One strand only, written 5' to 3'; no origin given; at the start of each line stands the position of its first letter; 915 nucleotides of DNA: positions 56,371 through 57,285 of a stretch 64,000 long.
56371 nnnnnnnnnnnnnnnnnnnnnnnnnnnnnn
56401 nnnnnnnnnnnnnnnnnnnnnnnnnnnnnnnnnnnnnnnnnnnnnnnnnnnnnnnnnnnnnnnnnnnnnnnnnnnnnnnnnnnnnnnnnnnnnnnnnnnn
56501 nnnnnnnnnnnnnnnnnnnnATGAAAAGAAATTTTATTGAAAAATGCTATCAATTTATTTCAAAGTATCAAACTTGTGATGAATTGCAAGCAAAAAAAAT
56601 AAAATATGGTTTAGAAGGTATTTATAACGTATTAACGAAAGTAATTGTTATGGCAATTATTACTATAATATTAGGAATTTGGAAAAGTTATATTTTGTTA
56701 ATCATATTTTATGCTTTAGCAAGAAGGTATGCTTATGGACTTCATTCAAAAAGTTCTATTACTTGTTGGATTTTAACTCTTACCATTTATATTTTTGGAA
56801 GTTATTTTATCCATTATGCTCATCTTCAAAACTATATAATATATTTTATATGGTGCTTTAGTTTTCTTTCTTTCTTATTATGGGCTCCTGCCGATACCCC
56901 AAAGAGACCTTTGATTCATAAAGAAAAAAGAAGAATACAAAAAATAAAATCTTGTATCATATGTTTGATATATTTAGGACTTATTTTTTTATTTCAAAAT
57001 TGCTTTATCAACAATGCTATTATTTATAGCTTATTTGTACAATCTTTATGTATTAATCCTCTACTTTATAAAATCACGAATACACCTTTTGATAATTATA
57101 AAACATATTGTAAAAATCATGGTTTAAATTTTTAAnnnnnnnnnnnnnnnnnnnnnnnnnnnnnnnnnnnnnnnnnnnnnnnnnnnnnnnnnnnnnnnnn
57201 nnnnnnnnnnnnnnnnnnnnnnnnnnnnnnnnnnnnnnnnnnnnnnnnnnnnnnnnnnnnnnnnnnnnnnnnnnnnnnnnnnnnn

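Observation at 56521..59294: Complete agr-type quorum-sensing system with convergent agrBD / agrCA layout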

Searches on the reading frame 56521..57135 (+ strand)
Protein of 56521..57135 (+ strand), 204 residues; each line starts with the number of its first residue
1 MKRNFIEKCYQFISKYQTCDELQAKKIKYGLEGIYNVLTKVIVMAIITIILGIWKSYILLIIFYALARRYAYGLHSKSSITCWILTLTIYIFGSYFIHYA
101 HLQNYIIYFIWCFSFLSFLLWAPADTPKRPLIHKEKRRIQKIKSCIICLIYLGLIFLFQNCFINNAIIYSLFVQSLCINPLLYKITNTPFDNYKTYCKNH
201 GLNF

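Call 3: search_protein_families(library=pfam, proteins=[window:56521-57135:+], max_evalue=0.1)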
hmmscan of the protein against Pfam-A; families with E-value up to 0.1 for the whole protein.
window:56521-57135:+ (204 aa): 2 families
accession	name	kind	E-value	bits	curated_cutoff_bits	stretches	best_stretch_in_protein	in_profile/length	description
PF04647.20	AgrB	-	1.1e-31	110.1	23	1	7-176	2-183/185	Accessory gene regulator B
PF21559.3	Reb1_MybAD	-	0.016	16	27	1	4-40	15-49/68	DNA-binding protein reb1, Myb-associated domain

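Call 4: search_protein_families(library=ncbifam, proteins=[window:56521-57135:+], max_evalue=0.1)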
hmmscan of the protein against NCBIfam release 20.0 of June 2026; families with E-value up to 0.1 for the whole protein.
window:56521-57135:+ (204 aa): 1 family
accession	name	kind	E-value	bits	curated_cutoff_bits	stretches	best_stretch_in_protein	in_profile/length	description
NF002210.0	PRK01100.1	equivalog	6e-40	137.2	282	1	8-198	17-207/210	accessory gene regulator ArgB-like protein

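Call 34: search_solved_structures(query=window:56521-57135:+, max_evalue=0.01, show_alignments=2)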
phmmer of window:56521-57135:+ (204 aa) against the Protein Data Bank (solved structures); distinct sequences matched with E-value up to 0.01: 0.

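Call 51: find_homologous_proteins(query=window:56521-57135:+, max_evalue=0.00001)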
Query window:56521-57135:+ (204 aa): 255 proteins with E <= 0.00001 among 367 candidates; the best 120 are listed.
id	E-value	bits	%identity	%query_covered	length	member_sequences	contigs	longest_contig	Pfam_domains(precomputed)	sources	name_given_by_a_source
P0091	5.5e-130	449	100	100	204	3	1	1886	PF04647.21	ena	-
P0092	1.1e-112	393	84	100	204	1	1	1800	PF04647.21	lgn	-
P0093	1.4e-106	373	81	100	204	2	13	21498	PF04647.21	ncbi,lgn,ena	-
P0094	1.1e-83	298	64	100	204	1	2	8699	PF04647.21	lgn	-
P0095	4.7e-82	293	66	100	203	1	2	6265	PF04647.21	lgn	-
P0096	1.7e-81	291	63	100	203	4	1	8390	PF04647.21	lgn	-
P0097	6.1e-81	289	60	100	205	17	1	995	PF04647.21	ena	-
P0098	8.0e-80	285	63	98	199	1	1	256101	PF04647.21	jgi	-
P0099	1.2e-78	281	61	100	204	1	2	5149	PF04647.21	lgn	-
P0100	3.5e-78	280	60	100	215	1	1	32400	PF04647.21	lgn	-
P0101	4.8e-77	276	57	100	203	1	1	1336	PF04647.21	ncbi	-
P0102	5.7e-76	273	60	100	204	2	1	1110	PF04647.21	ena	-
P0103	9.9e-76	272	61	100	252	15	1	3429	PF04647.21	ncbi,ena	-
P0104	3.1e-74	267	60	100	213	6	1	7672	PF04647.21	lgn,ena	-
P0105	7.2e-73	263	57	100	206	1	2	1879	PF04647.21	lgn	-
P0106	7.9e-72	259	58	98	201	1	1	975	PF04647.21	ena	-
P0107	3.4e-70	254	57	100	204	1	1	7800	PF04647.21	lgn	-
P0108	1.5e-69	252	56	100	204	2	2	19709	PF04647.21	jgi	-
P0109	1.6e-57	213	50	100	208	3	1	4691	PF04647.21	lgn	-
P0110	8.0e-56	207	52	89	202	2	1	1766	PF04647.21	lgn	-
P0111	9.9e-56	207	48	95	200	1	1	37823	PF04647.21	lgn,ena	-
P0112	1.3e-55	206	51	100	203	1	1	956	PF04647.21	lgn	-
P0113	2.0e-55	206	51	98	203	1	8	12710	PF04647.21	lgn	-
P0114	4.1e-55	205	48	98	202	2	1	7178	PF04647.21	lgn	-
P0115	6.3e-55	204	48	98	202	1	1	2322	PF04647.21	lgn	-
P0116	7.0e-55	204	48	97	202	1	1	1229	PF04647.21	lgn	-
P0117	1.1e-54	203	50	98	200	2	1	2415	PF04647.21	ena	-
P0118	1.4e-54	203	48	100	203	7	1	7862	PF04647.21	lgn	-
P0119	2.6e-54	202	48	96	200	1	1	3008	PF04647.21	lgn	-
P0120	3.2e-54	202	49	98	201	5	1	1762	PF04647.21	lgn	-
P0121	5.2e-54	201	48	100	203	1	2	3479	PF04647.21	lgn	-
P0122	6.7e-54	201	52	100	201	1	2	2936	PF04647.21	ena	-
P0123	9.7e-54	200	45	96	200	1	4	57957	PF04647.21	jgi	-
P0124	1.2e-53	200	52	100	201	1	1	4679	PF04647.21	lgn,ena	-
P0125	2.2e-53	199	52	98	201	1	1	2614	PF04647.21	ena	-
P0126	2.9e-53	199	51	97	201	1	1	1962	PF04647.21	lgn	-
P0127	3.3e-53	198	47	100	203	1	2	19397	PF04647.21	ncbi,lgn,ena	-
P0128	3.9e-53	198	52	98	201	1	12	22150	PF04647.21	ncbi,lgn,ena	-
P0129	4.7e-53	198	52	98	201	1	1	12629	PF04647.21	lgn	-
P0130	5.6e-53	198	50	98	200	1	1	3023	PF04647.21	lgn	-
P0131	5.9e-53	198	48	96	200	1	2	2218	PF04647.21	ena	-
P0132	6.7e-53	197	48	96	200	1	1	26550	PF04647.21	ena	-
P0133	7.5e-53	197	51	98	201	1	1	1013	PF04647.21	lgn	-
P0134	8.4e-53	197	47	100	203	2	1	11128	PF04647.21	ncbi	-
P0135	1.0e-52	197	49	96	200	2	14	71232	PF04647.21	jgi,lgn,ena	-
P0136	1.2e-52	197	50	97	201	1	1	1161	PF04647.21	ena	-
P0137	1.6e-52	196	50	96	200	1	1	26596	PF04647.21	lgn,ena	-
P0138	2.2e-52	196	48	98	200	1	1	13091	PF04647.21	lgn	-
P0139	3.2e-52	195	49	97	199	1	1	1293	PF04647.21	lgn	-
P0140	3.9e-52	195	49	97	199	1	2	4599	PF04647.21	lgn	-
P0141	4.1e-52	195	47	96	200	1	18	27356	PF04647.21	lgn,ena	-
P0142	4.7e-52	195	47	96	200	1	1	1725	PF04647.21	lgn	-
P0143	4.7e-52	195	51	97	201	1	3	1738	PF04647.21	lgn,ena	-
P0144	6.8e-52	194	50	98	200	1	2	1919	PF04647.21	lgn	-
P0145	8.7e-52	194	51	98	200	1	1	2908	PF04647.21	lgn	-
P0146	1.5e-51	193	47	99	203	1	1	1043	PF04647.21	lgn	-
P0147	2.0e-51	193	52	98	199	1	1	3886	PF04647.21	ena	-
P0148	2.4e-51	192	47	96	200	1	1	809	PF04647.21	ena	-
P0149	2.7e-51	192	45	96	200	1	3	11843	PF04647.21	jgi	-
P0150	3.0e-51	192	48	93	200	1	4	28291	PF04647.21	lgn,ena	-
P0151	3.4e-51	192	49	93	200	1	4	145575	PF04647.21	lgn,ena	-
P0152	3.4e-51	192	48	93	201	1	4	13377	PF04647.21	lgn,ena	-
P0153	3.9e-51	192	51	98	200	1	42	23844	PF04647.21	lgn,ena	-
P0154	4.1e-51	192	51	98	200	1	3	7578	PF04647.21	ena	-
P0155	4.6e-51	191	51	98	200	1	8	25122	PF04647.21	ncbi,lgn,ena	-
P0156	5.3e-51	191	50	97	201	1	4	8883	PF04647.21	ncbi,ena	-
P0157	6.4e-51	191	48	97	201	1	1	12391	PF04647.21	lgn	-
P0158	7.0e-51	191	49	97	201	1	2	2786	PF04647.21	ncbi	-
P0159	7.1e-51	191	52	98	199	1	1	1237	PF04647.21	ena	-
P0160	7.2e-51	191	47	93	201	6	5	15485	PF04647.21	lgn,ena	-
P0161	8.0e-51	191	47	97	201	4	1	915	PF04647.21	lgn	-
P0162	8.8e-51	190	48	98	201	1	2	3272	PF04647.21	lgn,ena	-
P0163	9.5e-51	190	48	98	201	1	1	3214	PF04647.21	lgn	-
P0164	1.0e-50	190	48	98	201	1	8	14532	PF04647.21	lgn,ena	-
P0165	1.2e-50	190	48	98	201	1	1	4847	PF04647.21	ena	-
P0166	1.5e-50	190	51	98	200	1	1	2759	PF04647.21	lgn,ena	-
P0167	1.6e-50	190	49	98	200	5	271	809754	PF04647.21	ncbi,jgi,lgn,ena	-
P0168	2.0e-50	189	48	98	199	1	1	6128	PF04647.21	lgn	-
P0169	2.0e-50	189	51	97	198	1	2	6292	PF04647.21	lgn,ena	-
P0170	2.1e-50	189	49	97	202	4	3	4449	PF04647.21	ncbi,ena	-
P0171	2.1e-50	189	48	98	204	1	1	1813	PF04647.21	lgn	-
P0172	2.2e-50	189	51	98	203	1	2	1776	PF04647.21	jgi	-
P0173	2.3e-50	189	48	93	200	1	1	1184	PF04647.21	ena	-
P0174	2.4e-50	189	50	98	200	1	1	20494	PF04647.21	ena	-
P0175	2.6e-50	189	47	96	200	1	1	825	PF04647.21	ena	-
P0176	2.7e-50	189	50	98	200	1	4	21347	PF04647.21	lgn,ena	-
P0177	2.8e-50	189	50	98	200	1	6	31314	PF04647.21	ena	-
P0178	4.3e-50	188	47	99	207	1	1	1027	PF04647.21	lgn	-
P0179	4.3e-50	188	50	98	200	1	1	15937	PF04647.21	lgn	-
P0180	5.3e-50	188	48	100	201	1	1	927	PF04647.21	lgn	-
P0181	5.5e-50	188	48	97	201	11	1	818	PF04647.21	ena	-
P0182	5.7e-50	188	51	97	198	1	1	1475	PF04647.21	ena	-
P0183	6.1e-50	188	47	93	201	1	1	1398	PF04647.21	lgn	-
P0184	6.2e-50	188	50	97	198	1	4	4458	PF04647.21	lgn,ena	-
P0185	6.6e-50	188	47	98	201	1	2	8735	PF04647.21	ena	-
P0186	6.8e-50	188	48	97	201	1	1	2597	PF04647.21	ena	-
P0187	7.4e-50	187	48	98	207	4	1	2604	PF04647.21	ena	-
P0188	8.0e-50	187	47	98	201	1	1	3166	PF04647.21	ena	-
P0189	8.7e-50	187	48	97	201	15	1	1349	PF04647.21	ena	-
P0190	8.7e-50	187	50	97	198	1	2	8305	PF04647.21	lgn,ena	-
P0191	9.3e-50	187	50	97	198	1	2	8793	PF04647.21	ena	-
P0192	1.7e-49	186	48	98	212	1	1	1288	PF04647.21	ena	-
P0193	1.8e-49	186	47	93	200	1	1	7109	PF04647.21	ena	-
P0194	1.9e-49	186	49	97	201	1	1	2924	PF04647.21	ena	-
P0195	2.1e-49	186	48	98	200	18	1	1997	PF04647.21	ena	-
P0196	2.3e-49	186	47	98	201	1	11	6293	PF04647.21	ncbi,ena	-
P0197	2.9e-49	186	46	99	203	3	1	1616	PF04647.21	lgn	-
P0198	3.3e-49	185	47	98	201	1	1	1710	PF04647.21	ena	-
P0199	3.6e-49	185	47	100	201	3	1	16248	PF04647.21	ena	-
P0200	3.7e-49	185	49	97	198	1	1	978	PF04647.21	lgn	-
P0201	3.8e-49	185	47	93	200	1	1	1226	PF04647.21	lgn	-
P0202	3.8e-49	185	49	98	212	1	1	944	PF04647.21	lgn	-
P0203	3.8e-49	185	48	97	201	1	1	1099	PF04647.21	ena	-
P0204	4.1e-49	185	48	97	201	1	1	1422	PF04647.21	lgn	-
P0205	4.4e-49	185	48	98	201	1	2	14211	PF04647.21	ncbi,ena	-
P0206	4.5e-49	185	48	93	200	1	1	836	PF04647.21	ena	-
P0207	4.8e-49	185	47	98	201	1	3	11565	PF04647.21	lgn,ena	-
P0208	5.1e-49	185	50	98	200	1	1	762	PF04647.21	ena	-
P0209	5.4e-49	185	48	93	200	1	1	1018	PF04647.21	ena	-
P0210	5.6e-49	185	46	98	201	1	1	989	PF04647.21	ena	-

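Call 52: find_encoding_contigs(protein=P0167, flank=7000, max_places=3)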
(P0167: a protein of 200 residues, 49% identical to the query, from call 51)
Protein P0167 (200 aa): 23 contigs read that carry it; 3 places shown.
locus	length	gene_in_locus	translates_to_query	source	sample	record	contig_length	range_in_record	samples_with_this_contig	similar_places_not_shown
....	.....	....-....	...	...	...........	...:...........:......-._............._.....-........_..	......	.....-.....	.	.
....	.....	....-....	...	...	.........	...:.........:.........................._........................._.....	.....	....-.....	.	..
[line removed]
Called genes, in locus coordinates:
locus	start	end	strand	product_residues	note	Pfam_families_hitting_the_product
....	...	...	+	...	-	-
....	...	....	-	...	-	-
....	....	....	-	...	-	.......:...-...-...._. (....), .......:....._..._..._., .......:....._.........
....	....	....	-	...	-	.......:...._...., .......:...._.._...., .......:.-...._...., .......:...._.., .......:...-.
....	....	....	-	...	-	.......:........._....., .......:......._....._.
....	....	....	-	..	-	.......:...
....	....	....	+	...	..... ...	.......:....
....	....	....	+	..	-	-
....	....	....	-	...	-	-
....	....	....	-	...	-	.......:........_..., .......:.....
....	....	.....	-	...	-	-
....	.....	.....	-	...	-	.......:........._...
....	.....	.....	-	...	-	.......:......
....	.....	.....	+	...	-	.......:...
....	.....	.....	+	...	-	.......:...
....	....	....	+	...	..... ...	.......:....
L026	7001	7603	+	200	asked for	PF04647:AgrB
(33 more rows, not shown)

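Call 64: search_dna_similar(query=window:56521-57135:+, collection=plasmids, mode=protein, max_evalue=0.001, max_rows=25, rows=spread)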
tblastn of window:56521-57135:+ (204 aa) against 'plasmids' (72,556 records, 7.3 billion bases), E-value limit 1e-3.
Records with a match: 43; places in all: 46; records where one place covers at least 80% of the query: 24.
Best place of each record, by identity: <60% 43.
By first word of the organism name: Clostridium 28; Enterococcus 6; Latilactobacillus 3; Listeria 2; Alkaliphilus 1; [Eubacterium] 1; Lachnospira 1; Staphylococcus 1.
By predicted mobility (MOB-suite, as given by PLSDB): non-mobilizable 40; mobilizable 3.
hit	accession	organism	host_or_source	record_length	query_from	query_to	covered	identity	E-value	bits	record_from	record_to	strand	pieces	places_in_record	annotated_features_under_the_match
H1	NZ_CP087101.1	Clostridium estertheticum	single colony,Vacuum packed lamb meat ...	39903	17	199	90%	34.6%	9e-20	94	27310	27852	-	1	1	accessory gene regulator B family protein | cyclic lactone autoinducer peptide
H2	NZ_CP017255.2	Clostridium taeniosporum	microbial cells,Lake Mainaki silt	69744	13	196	90%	33.7%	8e-24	105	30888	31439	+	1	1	accessory gene regulator B family protein | AgrD family cyclic lactone autoinducer peptide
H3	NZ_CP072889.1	Enterococcus raffinosus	stream/river surface water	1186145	1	196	96%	28.1%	6e-12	71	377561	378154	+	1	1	record has no annotation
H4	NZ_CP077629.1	Clostridium estertheticum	single colony,bovine feces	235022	11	193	90%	29.9%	3e-14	78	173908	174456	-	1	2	accessory gene regulator B family protein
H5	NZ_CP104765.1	Enterococcus raffinosus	Homo sapiens,urine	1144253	1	196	96%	27.8%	2e-12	72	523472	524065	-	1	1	record has no annotation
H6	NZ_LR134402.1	Listeria monocytogenes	Homo sapiens,Vein blood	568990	20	196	87%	30.5%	4e-19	92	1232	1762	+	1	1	accessory gene regulator ArgB-like protein | cyclic lactone autoinducer peptide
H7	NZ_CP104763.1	Enterococcus raffinosus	-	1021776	1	196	96%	27.3%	1e-11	70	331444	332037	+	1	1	record has no annotation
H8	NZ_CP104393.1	Enterococcus raffinosus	fermented food (Meju)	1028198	1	196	96%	27.3%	1e-11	70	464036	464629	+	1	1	record has no annotation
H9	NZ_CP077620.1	Clostridium estertheticum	single colony,bovine feces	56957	8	196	93%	27.0%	2e-16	84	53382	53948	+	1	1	accessory gene regulator B family protein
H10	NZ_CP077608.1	Clostridium tagluense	single colony,lamb meat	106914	8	196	93%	27.0%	1e-13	76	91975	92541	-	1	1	accessory gene regulator B family protein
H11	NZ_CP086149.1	Clostridium estertheticum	horse,single colony,meat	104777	40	196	77%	30.6%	2e-17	87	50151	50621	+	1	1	accessory gene regulator B family protein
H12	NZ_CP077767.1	Clostridium sp. CM028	single colony,lamb meat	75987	40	196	77%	30.6%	6e-17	86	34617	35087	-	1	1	accessory gene regulator B family protein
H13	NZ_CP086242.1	Clostridium estertheticum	single colony,bovine feces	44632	20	194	86%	27.3%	4e-13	74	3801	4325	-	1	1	accessory gene regulator B family protein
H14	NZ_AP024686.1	Latilactobacillus curvatus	-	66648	11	198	92%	25.1%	2e-10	66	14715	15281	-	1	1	accessory gene regulator B family protein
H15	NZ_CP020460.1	Latilactobacillus sakei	food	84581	11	198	92%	25.1%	2e-10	66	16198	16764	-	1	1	accessory gene regulator B family protein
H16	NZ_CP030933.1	Enterococcus gilvus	cow,milk,milk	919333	20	196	87%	26.6%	4e-11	69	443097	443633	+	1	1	accessory gene regulator AgrB | AgrD family cyclic lactone autoinducer peptide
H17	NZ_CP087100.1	Clostridium estertheticum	single colony,Vacuum packed lamb meat ...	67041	52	196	71%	31.0%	4e-13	74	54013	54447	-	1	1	accessory gene regulator B family protein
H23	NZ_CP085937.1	Lachnospira eligens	-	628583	8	136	63%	26.7%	3e-6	54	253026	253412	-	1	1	accessory gene regulator B family protein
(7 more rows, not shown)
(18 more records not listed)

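Call 65: get_annotated_region(hit=H1, flank=4000)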
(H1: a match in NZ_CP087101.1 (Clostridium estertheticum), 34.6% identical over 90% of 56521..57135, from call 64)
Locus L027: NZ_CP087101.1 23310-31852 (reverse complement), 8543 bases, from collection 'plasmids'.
description: Clostridium estertheticum strain CEST001 plasmid pCEST-001C, complete sequence
organism: Clostridium estertheticum (NCBI taxid 238834)
taxonomy: Bacteria; Bacillota; Clostridia; Eubacteriales; Clostridiaceae; Clostridium; Clostridium estertheticum
host: -; source: single colony,Vacuum packed lamb meat imported from New Zealand to Switzerland; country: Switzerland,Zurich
typing (MOB-suite, as given by PLSDB): non-mobilizable
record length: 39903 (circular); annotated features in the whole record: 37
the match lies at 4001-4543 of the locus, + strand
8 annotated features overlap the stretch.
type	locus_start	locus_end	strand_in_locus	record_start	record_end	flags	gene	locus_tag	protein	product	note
CDS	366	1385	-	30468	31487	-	-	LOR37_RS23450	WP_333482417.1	SPASM domain-containing protein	-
CDS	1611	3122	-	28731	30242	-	-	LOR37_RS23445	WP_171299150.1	radical SAM protein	-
CDS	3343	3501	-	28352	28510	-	-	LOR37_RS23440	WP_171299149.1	hypothetical protein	-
CDS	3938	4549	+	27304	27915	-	-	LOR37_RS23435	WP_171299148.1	accessory gene regulator B family protein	GO:0009372 - quorum sensing [Evidence IEA]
CDS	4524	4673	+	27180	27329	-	-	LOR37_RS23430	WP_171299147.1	cyclic lactone autoinducer peptide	-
CDS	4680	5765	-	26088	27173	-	-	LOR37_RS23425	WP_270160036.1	GHKL domain-containing protein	-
CDS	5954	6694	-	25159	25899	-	-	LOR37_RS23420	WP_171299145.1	LytTR family DNA-binding domain-containing protein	-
CDS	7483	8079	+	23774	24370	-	-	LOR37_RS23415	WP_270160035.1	hypothetical protein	-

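Call 66: get_annotated_region(hit=H2, flank=4000)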
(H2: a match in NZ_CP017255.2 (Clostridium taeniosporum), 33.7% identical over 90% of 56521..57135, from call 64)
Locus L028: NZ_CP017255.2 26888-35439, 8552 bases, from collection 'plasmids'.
description: Clostridium taeniosporum strain 1/k plasmid pCt2, complete sequence
organism: Clostridium taeniosporum (NCBI taxid 394958)
taxonomy: Bacteria; Bacillota; Clostridia; Eubacteriales; Clostridiaceae; Clostridium; Clostridium taeniosporum
host: -; source: microbial cells,Lake Mainaki silt; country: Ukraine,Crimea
typing (MOB-suite, as given by PLSDB): non-mobilizable
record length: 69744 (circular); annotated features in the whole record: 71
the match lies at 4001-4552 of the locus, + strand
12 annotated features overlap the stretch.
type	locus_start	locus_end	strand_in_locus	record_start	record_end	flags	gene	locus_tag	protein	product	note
CDS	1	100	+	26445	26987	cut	-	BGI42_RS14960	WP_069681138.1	GNAT family N-acetyltransferase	-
CDS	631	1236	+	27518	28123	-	-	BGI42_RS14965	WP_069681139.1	sigma-70 family RNA polymerase sigma factor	GO:0006352 - DNA-templated transcription initiation [Evidence IEA]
CDS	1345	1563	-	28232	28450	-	-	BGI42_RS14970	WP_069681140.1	hypothetical protein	-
CDS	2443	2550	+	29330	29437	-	-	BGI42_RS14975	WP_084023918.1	bacteriocin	-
CDS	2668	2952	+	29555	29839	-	-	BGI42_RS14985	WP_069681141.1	bacteriocin immunity protein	-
CDS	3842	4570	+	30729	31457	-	-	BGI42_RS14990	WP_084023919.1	accessory gene regulator B family protein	GO:0009372 - quorum sensing [Evidence IEA]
CDS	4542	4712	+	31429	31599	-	-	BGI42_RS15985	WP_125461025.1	AgrD family cyclic lactone autoinducer peptide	-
CDS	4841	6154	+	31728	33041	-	-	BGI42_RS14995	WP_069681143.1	GHKL domain-containing protein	-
CDS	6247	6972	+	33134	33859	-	-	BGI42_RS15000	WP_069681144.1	LytTR family DNA-binding domain-containing protein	-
CDS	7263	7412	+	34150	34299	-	-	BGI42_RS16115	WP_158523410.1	hypothetical protein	-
CDS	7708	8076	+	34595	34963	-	-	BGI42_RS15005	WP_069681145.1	lactococcin 972 family bacteriocin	-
CDS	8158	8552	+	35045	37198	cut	-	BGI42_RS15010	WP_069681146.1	DUF1430 domain-containing protein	-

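Call 67: get_annotated_region(hit=H23, flank=4000)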
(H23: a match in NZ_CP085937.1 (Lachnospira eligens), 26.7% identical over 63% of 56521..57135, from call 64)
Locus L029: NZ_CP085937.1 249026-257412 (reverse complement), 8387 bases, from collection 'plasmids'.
description: Lachnospira eligens strain FDAARGOS_1570 plasmid unnamed, complete sequence
organism: Lachnospira eligens (NCBI taxid 39485)
taxonomy: Bacteria; Bacillota; Clostridia; Lachnospirales; Lachnospiraceae; Lachnospira; Lachnospira eligens
host: -; source: -; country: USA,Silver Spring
typing (MOB-suite, as given by PLSDB): non-mobilizable; replicon rep_cluster_238
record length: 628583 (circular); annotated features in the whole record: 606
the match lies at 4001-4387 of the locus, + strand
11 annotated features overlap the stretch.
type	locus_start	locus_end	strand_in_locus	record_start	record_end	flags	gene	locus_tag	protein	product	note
CDS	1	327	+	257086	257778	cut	-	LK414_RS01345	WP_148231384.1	hypothetical protein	-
CDS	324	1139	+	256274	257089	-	-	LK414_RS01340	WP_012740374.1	ABC transporter permease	-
CDS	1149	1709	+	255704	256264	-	-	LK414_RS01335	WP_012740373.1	hypothetical protein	-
CDS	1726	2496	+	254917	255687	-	-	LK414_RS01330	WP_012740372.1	hypothetical protein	-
CDS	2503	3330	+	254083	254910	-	-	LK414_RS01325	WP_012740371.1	hypothetical protein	-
CDS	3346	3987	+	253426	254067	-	-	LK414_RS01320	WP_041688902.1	ATP-binding cassette domain-containing protein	-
CDS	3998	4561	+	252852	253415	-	-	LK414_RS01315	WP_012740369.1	accessory gene regulator B family protein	-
CDS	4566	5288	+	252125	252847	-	-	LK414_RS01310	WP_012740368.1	LytTR family DNA-binding domain-containing protein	-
CDS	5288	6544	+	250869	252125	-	-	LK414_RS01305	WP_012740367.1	sensor histidine kinase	-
CDS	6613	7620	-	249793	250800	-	-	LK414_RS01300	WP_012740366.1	sugar kinase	-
CDS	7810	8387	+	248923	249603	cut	-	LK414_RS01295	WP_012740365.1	YkgJ family cysteine cluster protein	-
